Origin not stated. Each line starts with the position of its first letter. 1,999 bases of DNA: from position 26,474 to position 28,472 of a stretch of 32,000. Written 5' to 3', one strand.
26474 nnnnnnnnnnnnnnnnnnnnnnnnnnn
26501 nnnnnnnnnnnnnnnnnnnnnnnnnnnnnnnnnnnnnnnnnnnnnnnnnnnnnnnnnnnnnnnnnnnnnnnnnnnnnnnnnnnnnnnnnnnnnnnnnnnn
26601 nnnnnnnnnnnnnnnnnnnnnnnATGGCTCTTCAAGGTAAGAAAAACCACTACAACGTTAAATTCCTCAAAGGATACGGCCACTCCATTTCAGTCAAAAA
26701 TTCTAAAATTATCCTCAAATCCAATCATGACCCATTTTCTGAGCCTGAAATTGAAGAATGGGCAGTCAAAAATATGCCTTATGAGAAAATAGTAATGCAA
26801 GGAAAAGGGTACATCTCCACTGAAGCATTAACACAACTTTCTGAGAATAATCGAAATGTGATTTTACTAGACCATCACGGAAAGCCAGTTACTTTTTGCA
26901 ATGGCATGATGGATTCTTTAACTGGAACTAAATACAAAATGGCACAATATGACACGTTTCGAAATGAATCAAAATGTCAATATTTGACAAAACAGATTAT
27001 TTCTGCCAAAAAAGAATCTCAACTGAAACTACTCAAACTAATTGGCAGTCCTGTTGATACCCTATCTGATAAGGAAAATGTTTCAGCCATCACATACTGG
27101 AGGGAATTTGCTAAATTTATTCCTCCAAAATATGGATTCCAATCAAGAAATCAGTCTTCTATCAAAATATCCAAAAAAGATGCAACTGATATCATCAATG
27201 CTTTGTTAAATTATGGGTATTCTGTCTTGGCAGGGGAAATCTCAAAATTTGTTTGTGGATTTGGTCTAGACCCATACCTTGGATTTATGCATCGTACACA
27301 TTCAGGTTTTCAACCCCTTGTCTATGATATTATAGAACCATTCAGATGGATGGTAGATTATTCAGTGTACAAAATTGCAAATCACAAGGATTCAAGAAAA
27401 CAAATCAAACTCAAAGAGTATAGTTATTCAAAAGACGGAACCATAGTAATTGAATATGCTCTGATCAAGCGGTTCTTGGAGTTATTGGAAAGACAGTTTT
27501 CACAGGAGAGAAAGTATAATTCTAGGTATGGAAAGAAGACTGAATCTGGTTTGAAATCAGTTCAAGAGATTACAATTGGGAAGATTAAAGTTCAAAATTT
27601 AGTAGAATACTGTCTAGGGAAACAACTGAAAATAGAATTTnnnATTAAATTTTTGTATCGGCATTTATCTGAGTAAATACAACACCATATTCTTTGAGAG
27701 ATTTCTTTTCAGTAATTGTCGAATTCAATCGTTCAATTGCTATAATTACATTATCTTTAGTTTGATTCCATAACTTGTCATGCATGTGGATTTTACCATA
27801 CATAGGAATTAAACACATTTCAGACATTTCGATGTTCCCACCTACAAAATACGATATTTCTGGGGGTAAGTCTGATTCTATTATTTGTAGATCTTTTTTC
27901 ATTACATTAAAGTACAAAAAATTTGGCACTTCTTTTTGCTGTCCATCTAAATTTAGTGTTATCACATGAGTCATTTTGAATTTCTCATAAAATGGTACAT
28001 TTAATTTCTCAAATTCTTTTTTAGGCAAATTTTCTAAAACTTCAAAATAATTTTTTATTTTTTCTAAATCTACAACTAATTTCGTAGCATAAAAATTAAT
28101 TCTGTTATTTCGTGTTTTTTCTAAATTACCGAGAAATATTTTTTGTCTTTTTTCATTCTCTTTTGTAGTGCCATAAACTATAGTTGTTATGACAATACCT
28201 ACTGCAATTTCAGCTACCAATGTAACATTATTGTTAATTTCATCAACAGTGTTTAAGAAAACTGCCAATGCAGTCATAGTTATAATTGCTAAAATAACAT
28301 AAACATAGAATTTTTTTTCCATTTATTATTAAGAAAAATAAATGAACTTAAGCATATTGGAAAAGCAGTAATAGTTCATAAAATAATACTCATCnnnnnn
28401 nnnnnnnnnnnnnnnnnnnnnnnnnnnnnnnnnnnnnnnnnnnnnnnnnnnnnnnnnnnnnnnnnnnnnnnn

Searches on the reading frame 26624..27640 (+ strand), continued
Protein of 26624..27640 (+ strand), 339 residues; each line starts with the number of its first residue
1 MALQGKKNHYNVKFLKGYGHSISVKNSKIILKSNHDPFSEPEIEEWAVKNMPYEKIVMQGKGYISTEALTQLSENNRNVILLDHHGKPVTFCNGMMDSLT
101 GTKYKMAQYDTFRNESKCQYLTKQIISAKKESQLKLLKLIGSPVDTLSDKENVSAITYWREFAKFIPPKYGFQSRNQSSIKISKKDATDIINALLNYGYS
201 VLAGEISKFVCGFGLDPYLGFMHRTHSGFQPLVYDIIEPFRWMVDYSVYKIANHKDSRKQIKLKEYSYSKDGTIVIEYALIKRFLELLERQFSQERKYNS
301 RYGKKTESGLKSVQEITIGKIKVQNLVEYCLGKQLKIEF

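Call 55: search_protein_families(library=padloc, proteins=[L073:11031-11759:+, L073:11764-12276:+, L073:8867-9985:+], max_evalue=0.001)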
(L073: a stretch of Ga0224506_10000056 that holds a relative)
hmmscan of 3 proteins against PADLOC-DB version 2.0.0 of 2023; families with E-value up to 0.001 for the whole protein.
L073:11031-11759:+ (243 aa): 13 families
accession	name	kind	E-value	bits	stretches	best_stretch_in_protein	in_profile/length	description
PDLC02367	PycC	-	1.3e-27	94.7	1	9-232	5-219/226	-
PDLC02370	PycC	-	1.4e-20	72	1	33-207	66-244/340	-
PDLC00766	PycC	-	4.7e-20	70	1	14-231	10-223/232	Pycsar cyclase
PDLC02368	PycC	-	1.3e-15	55.7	1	9-226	7-215/234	-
PDLC00765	PycC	-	8.9e-15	52.7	1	29-206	240-417/477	Pycsar cyclase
PDLC00764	PycC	-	4.1e-13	47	1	49-206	95-258/449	Pycsar cyclase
PDLC00767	PycC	-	1.7e-12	45.3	1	7-240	52-291/337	Pycsar cyclase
PDLC02366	PycC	-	1.1e-11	42.4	1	8-204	236-436/486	-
PDLC00761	PycC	-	1.1e-09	35.7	1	32-205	89-266/438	Pycsar cyclase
PDLC02369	PycC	-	1.1e-07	29.7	1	76-205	74-195/248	-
PDLC00763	PycC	-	1.2e-07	29.4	1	52-206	57-212/268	Pycsar cyclase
PDLC00734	PycC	-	3.1e-07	27.8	1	51-187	192-325/374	Pycsar cyclase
PDLC00762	PycC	-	8.2e-07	26.2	1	35-204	269-448/508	Pycsar cyclase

L073:11764-12276:+ (171 aa): 10 families
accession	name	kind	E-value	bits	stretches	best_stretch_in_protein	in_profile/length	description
PDLC02364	PycTM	-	3.4e-26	90.5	1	7-157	3-150/160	-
PDLC02363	PycTM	-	7.3e-20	69.4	1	6-158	2-151/154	-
PDLC00711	Effector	-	1.4e-16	59.1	1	5-157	3-158/164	2TM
PDLC00700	Effector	-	2.5e-16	58.1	1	8-158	3-165/173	2TM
PDLC00685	Effector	-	6.3e-12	43.6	1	6-157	14-166/174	2TM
PDLC02365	PycTM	-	2.9e-10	38.7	1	9-160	1-162/165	-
PDLC00668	Effector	-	7e-09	33.8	1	20-158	21-175/184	2TM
PDLC00692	Effector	-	1.1e-08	33.2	1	52-157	44-152/167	2TM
PDLC00678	Effector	-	3.2e-07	28.6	1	76-164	89-178/184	2TM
PDLC00691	Effector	-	8.4e-07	27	1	22-155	16-160/176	2TM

L073:8867-9985:+ (373 aa): 1 family
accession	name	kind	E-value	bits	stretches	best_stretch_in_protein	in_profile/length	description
PDLC01096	C3a212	-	1.2e-05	22.7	1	193-285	47-150/279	SNc+LTD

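Call 79: search_solved_structures(query=window:26624-27640:+, max_evalue=0.00001, show_alignments=2)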
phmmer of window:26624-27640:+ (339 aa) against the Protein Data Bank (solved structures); distinct sequences matched with E-value up to 0.00001: 6.
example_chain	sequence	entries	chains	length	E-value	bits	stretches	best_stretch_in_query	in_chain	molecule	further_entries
6opm_A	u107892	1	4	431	1.5e-26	96.9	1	150-269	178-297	CRISPR-associated endonuclease Cas1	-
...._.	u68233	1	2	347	2.7e-22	82.9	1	146-257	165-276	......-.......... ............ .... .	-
7cr6_A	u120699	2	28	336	5.9e-13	52.1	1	184-298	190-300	CRISPR-associated endonuclease Cas1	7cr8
7mi4_A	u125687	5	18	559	2.4e-10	43.6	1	146-296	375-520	CRISPR-associated exonuclease Cas4/endonuclease Cas1 fusion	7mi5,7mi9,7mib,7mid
8d3l_A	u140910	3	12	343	6.4e-10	42.2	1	145-321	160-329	CRISPR-associated endonuclease Cas1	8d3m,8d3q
8d3p_A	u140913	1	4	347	6.5e-10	42.1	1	147-321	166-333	CRISPR-associated endonuclease Cas1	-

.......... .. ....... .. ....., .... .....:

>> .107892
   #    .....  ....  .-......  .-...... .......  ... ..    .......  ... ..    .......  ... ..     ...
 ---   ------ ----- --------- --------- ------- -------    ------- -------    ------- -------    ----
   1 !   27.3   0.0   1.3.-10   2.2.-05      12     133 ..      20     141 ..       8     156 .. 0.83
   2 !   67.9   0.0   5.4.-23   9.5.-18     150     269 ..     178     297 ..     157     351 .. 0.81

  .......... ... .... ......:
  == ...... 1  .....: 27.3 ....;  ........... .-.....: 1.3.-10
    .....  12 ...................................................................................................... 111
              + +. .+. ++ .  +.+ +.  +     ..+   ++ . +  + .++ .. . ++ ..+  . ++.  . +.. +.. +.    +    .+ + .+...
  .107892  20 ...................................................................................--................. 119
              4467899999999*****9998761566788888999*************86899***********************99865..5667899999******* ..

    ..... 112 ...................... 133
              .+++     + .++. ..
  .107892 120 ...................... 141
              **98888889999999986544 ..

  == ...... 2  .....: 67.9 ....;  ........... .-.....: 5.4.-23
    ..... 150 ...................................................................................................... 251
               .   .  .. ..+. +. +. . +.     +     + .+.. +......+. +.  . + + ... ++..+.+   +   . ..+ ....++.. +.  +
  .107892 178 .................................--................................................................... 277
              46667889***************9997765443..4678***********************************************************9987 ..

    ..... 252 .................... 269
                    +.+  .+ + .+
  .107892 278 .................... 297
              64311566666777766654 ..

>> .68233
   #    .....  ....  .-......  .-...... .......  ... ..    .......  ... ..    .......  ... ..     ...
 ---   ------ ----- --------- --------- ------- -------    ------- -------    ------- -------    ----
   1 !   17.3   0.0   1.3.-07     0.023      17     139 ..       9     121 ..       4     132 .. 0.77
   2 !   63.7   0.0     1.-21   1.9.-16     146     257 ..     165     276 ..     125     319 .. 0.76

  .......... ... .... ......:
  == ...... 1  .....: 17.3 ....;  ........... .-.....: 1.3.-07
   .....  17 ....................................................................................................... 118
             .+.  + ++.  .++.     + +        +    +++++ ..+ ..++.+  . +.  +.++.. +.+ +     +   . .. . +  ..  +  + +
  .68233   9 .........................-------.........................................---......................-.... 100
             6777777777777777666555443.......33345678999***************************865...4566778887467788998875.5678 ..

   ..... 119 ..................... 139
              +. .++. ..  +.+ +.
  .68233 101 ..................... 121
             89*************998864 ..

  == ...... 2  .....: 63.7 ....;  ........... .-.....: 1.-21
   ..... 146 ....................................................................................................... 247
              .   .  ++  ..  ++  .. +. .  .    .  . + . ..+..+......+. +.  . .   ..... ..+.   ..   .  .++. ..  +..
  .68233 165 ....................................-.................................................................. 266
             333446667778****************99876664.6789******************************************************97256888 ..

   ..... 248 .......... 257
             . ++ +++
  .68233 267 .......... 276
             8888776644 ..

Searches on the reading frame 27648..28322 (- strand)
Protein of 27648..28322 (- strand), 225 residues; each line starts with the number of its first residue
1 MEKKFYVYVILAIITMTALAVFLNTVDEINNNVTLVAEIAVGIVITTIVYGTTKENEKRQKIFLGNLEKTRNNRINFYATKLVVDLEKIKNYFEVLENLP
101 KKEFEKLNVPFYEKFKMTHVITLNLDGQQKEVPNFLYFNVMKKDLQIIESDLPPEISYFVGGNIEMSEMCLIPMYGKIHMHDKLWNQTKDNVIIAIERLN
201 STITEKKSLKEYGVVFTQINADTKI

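Call 3: search_protein_families(library=pfam, proteins=[window:27648-28322:-], max_evalue=1)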
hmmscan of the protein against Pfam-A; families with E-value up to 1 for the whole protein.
window:27648-28322:- (225 aa): 0 families

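Call 4: search_protein_families(library=padloc, proteins=[window:27648-28322:-], max_evalue=1)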
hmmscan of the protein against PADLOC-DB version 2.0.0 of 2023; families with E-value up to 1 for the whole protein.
window:27648-28322:- (225 aa): 0 families

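Call 70: find_homologous_proteins(query=window:27648-28322:-, max_evalue=0.001)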
Query window:27648-28322:- (225 aa): 2 proteins with E <= 0.001 among 490 candidates.
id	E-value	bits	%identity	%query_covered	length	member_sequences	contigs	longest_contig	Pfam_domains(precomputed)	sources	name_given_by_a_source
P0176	7.8e-140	481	100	100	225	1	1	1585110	-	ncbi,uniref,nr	ncbi:hypothetical protein C5F49_05170 [Nitrosopumilus oxyclinae]|uniref:Uncharacterized protein n=1 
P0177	1.7e-57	212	46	99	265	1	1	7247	-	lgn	-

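Call 71: find_encoding_contigs(protein=P0177, flank=8000, max_places=2)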
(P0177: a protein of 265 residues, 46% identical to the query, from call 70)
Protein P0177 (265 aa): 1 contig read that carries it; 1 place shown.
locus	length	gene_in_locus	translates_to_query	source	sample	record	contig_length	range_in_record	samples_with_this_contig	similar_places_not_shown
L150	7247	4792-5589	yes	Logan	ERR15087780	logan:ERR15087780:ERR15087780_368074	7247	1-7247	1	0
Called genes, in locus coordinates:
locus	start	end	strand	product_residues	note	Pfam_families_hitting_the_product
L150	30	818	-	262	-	-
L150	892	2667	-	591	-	PF03175:DNA_pol_B_2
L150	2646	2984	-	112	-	-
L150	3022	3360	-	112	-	-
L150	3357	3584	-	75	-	-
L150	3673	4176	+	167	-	-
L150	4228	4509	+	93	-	-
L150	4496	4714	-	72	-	-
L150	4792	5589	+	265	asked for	-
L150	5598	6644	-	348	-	PF01867:Cas_Cas1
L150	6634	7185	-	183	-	PF06037:DUF922 (weak)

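Call 77: search_protein_families(library=phrogs, proteins=[window:27648-28322:-], max_evalue=0.01)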
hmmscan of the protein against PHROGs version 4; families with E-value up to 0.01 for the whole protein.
window:27648-28322:- (225 aa): 0 families
